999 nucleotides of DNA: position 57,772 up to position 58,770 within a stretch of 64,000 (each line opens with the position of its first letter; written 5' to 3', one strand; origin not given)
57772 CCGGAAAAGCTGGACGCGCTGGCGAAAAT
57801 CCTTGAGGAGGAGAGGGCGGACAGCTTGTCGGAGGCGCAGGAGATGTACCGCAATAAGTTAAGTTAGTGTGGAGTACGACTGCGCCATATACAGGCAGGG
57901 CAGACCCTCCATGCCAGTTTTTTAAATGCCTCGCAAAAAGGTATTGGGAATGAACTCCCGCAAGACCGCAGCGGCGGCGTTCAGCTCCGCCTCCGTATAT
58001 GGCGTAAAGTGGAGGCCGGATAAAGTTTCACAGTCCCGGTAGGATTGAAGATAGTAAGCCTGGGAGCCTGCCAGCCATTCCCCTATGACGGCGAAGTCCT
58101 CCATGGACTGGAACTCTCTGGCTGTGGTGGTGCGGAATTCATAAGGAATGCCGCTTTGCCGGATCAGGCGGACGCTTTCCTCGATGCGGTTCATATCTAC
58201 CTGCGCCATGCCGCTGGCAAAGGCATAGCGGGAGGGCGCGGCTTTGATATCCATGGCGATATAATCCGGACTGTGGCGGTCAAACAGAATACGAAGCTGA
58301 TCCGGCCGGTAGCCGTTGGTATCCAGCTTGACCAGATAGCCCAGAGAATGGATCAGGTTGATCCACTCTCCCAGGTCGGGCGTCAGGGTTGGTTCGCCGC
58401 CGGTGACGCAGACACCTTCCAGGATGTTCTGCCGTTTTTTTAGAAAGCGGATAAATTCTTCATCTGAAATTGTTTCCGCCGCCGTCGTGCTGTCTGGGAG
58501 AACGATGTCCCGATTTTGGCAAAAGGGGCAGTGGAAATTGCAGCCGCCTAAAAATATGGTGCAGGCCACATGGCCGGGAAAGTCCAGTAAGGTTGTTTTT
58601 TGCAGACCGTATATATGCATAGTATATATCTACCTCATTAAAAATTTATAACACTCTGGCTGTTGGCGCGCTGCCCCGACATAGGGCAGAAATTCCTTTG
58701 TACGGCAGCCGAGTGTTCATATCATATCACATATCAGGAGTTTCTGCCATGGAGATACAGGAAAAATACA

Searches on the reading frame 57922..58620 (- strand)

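Call 9: search_protein_families(library=pfam, proteins=[window:57922-58620:-], max_evalue=0.01)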
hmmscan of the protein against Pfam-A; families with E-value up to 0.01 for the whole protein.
window:57922-58620:- (232 aa): 2 families
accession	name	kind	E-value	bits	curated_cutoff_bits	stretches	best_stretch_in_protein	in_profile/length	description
PF04055.27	Radical_SAM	-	1e-20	75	29.5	1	22-166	2-149/166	Radical SAM superfamily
PF13353.11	Fer4_12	-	1.9e-09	38.4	22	1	18-91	6-75/137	4Fe-4S single cluster domain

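Call 11: search_protein_families(library=ncbifam, proteins=[window:57922-58620:-], max_evalue=0.01)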
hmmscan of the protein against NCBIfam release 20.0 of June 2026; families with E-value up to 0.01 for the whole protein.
window:57922-58620:- (232 aa): 40 families (the best 25 are shown)
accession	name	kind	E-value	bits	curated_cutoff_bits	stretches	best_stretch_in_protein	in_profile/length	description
TIGR02495.1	NrdG2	equivalog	7.1e-55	185.3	131.15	1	3-195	2-193/193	anaerobic ribonucleoside-triphosphate reductase activating protein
TIGR02493.1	PFLA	equivalog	8.9e-14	51.4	231.75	1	5-159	4-158/235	pyruvate formate-lyase-activating protein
TIGR04041.1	activase_YjjW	hypoth_equivalog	3.3e-12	46.4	250.2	1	44-179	86-220/276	YjjW family glycine radical enzyme activase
TIGR03963.1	rSAM_QueE_Clost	equivalog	4.6e-12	46.1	260.1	1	16-133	18-130/219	putative 7-carboxy-7-deazaguanine synthase QueE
TIGR02491.1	NrdG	equivalog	9.7e-10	38.6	126.1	1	7-92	6-89/154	anaerobic ribonucleoside-triphosphate reductase activating protein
TIGR02666.1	moaA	equivalog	3.8e-08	32.7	284.05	1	27-104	20-101/336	GTP 3',8-cyclase MoaA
NF038332.1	rSAM_rare_HxsC4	exception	4.1e-08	32.8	500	1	27-103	24-98/335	radical SAM protein HxsC4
TIGR02494.1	PFLE_PFLC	subfamily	6.6e-08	32.2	174.35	1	3-36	1-33/293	glycyl-radical enzyme activating protein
NF038283.1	viperin_w_prok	equivalog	1.5e-07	30.9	180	1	26-156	11-150/281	viperin family antiviral radical SAM protein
TIGR04317.1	W_rSAM_matur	equivalog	1.5e-07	30.9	380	1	26-134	13-119/349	tungsten cofactor oxidoreductase radical SAM maturase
TIGR03972.1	rSAM_TYW1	equivalog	1.8e-07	30.6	317.95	1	75-173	128-226/297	4-demethylwyosine synthase TYW1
TIGR02668.1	moaA_archaeal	equivalog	5.1e-07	29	325.25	1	27-104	20-95/303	GTP 3',8-cyclase MoaA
TIGR03365.1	Bsubt_queE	equivalog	6.1e-07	29.2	206.1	1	23-105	28-111/238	7-carboxy-7-deazaguanine synthase QueE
NF045646.2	rSAM_Se_TrsS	equivalog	1.4e-06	27.1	490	1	26-105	95-172/441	radical SAM (seleno)protein TrsS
TIGR02109.1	PQQ_syn_pqqE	equivalog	1.9e-06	27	381.35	1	27-168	17-156/358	pyrroloquinoline quinone biosynthesis protein PqqE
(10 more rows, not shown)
